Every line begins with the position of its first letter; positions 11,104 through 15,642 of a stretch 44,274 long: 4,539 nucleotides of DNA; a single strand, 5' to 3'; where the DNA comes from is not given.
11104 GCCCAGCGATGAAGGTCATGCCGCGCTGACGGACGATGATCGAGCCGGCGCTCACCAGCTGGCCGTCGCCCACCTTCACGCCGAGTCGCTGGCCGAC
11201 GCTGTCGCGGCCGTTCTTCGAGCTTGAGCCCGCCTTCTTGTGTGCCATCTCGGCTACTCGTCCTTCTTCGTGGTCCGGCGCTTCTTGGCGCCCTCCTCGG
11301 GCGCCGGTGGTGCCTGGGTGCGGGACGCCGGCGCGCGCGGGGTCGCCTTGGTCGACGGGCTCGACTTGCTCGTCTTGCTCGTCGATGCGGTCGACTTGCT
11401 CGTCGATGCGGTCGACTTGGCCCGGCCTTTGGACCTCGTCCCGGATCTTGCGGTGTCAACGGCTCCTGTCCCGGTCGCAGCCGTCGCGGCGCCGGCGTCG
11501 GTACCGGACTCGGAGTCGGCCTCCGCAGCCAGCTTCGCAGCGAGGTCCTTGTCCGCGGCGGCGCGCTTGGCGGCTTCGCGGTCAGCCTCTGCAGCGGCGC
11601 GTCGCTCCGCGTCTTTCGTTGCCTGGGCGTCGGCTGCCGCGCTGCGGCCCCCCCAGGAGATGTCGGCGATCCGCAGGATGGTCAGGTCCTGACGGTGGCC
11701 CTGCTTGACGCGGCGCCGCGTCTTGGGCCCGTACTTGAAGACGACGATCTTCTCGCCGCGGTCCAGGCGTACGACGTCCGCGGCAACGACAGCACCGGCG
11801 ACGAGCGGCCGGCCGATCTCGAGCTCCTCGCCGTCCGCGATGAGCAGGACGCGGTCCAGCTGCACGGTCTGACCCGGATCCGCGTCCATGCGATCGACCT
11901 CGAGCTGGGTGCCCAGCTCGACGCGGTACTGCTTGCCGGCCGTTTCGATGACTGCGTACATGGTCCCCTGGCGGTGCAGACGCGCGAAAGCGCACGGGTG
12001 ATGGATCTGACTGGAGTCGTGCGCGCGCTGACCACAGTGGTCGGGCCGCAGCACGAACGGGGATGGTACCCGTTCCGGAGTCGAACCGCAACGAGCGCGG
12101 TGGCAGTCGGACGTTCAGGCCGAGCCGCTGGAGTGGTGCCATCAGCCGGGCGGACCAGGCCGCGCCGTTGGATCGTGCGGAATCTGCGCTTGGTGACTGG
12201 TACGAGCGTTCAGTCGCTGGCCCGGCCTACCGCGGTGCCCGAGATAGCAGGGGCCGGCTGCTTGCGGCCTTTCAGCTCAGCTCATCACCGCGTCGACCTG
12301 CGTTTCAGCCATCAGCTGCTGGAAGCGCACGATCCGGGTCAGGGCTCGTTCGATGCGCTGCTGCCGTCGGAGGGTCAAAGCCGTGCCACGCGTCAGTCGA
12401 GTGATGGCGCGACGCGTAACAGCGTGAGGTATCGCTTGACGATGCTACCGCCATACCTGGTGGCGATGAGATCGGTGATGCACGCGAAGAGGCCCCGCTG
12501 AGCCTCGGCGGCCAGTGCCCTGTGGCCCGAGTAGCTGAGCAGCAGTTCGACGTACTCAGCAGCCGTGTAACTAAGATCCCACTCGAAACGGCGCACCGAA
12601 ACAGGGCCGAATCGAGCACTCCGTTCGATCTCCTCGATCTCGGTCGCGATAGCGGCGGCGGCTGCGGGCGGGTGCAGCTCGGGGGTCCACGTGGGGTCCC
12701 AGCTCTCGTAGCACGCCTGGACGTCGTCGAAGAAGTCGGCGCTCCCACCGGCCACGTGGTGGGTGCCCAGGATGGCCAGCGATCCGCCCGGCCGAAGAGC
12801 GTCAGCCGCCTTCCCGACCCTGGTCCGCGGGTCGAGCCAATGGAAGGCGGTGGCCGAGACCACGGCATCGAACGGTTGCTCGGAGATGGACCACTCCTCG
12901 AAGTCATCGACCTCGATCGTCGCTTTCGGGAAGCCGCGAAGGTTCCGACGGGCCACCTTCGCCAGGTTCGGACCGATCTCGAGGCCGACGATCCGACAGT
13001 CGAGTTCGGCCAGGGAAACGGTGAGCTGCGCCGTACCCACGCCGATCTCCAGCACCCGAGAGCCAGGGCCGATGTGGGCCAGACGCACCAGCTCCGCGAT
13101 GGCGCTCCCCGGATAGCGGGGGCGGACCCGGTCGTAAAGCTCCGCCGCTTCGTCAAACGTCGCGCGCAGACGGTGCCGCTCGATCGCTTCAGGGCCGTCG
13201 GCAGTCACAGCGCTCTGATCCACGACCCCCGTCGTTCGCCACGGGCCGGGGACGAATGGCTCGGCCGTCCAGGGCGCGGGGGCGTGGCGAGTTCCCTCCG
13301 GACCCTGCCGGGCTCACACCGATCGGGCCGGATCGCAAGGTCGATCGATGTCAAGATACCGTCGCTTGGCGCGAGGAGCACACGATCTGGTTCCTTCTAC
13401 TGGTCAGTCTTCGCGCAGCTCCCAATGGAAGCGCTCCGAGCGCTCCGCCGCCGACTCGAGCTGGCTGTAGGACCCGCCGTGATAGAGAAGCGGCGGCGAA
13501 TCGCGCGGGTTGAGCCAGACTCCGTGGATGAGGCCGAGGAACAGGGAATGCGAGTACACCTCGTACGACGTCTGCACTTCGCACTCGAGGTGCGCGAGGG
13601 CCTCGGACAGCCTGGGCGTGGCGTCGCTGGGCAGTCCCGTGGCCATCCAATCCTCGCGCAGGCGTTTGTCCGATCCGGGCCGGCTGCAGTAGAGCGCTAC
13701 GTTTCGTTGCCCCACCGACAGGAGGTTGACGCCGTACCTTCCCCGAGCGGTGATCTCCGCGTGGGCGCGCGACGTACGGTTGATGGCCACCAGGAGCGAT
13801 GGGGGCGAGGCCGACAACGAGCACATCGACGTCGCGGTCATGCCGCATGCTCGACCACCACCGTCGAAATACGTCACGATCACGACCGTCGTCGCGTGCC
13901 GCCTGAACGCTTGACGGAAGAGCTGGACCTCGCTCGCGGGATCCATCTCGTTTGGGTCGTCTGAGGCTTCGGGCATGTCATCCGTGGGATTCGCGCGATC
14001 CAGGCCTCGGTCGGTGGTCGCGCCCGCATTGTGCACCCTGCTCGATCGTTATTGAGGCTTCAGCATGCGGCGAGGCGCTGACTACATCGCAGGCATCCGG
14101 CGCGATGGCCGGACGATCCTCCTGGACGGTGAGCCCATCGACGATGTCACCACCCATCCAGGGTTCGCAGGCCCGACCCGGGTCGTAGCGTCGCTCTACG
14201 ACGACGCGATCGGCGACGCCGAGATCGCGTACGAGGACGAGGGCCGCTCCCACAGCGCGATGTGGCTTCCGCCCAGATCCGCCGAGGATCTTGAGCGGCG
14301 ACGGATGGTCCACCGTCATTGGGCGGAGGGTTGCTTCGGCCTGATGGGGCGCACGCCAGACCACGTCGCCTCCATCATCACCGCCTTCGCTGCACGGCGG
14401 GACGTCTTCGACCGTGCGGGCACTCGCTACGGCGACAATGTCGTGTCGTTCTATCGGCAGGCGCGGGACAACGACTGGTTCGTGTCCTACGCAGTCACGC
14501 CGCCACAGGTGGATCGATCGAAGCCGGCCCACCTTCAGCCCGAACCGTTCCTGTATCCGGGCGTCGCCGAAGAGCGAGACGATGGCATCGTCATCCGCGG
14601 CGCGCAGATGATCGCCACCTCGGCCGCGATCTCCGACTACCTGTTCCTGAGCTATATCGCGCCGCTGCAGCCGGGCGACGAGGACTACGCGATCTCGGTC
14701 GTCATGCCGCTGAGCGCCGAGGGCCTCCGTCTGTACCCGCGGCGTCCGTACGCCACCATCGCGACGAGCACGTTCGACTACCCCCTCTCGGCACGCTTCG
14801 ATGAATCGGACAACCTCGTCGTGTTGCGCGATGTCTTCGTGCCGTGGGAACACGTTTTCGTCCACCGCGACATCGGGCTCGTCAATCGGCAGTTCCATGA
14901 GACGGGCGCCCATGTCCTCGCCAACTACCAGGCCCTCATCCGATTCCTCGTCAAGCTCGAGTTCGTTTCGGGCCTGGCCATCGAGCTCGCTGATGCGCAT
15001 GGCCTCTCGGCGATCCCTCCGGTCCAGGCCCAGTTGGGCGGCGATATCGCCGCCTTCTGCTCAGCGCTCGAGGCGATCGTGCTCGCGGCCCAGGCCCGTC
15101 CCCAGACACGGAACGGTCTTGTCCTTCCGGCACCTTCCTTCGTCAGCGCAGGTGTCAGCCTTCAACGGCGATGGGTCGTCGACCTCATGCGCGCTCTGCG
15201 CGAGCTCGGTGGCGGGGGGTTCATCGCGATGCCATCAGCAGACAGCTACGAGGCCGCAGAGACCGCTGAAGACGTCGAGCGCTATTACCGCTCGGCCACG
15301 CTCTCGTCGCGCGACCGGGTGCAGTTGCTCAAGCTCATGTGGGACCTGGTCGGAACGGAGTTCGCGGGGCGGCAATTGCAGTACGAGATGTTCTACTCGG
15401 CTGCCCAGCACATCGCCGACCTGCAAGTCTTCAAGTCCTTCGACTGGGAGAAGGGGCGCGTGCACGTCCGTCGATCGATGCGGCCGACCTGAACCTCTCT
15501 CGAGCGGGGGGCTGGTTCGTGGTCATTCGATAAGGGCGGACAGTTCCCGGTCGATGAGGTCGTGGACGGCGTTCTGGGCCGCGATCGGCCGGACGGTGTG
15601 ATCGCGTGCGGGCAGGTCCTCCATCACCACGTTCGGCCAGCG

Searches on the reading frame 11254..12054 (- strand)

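Call 10: search_protein_families(library=pfam, proteins=[window:11254-12054:-], max_evalue=0.001)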
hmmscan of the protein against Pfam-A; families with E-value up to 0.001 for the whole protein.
window:11254-12054:- (266 aa): 1 family
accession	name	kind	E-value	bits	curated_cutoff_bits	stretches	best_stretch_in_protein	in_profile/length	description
PF00829.26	Ribosomal_L21p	-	1.5e-32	112.2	27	1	32-132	1-99/99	Ribosomal prokaryotic L21 protein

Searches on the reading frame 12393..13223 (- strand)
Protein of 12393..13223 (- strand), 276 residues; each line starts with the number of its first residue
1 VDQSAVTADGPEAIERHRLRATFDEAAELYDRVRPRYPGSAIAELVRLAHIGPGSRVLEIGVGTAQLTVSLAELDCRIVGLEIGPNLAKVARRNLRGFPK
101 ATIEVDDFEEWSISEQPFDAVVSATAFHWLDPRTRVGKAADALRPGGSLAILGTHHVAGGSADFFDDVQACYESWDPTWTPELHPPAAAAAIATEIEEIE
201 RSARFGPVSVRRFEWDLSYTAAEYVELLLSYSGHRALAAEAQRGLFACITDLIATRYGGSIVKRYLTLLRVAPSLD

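Call 10: search_protein_families(library=pfam, proteins=[window:12393-13223:-], max_evalue=0.001)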
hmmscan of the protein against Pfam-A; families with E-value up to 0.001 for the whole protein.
window:12393-13223:- (276 aa): 8 families
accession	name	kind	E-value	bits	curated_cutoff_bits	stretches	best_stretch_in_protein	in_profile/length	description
PF13649.12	Methyltransf_25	-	9.5e-15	55.5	27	1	57-147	1-97/97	Methyltransferase domain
PF08241.18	Methyltransf_11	-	9e-14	52.3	21.2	1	58-151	1-95/95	Methyltransferase domain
PF08242.18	Methyltransf_12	-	1.6e-12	48.4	30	1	58-149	1-98/98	Methyltransferase domain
PF13847.12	Methyltransf_31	-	2.8e-09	37.2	27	1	53-151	3-109/145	Methyltransferase domain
PF13489.12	Methyltransf_23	-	2.4e-07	31.1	27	1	42-151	10-116/164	Methyltransferase domain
PF00398.26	RrnaAD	-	1.6e-06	27.9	24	1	42-116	19-99/263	Ribosomal RNA adenine dimethylase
PF02353.26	CMAS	-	2.8e-06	27.3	27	1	47-133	56-143/273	Mycolic acid cyclopropane synthetase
PF01135.25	PCMT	-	7.8e-06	26.2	20.3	1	43-126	63-151/210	Protein-L-isoaspartate(D-aspartate) O-methyltransferase (PCMT)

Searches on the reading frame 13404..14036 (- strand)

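Call 10: search_protein_families(library=pfam, proteins=[window:13404-14036:-], max_evalue=0.001)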
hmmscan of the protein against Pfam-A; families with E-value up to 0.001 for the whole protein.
window:13404-14036:- (210 aa): 1 family
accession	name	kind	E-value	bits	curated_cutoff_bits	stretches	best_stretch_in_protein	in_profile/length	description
PF01613.24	Flavin_Reduct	-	1.4e-31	110.1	27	1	44-193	1-152/153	Flavin reductase like domain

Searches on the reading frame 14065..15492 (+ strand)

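Call 10: search_protein_families(library=pfam, proteins=[window:14065-15492:+], max_evalue=0.001)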
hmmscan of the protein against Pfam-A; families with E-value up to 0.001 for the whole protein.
window:14065-15492:+ (475 aa): 2 families
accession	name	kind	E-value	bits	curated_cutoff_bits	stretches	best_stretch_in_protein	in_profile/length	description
PF11794.13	HpaB_N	-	9.8e-80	268.5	35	1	4-266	2-270/270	4-hydroxyphenylacetate 3-hydroxylase N terminal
PF03241.18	HpaB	-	9e-48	162.5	25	1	274-467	2-196/202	4-hydroxyphenylacetate 3-hydroxylase C terminal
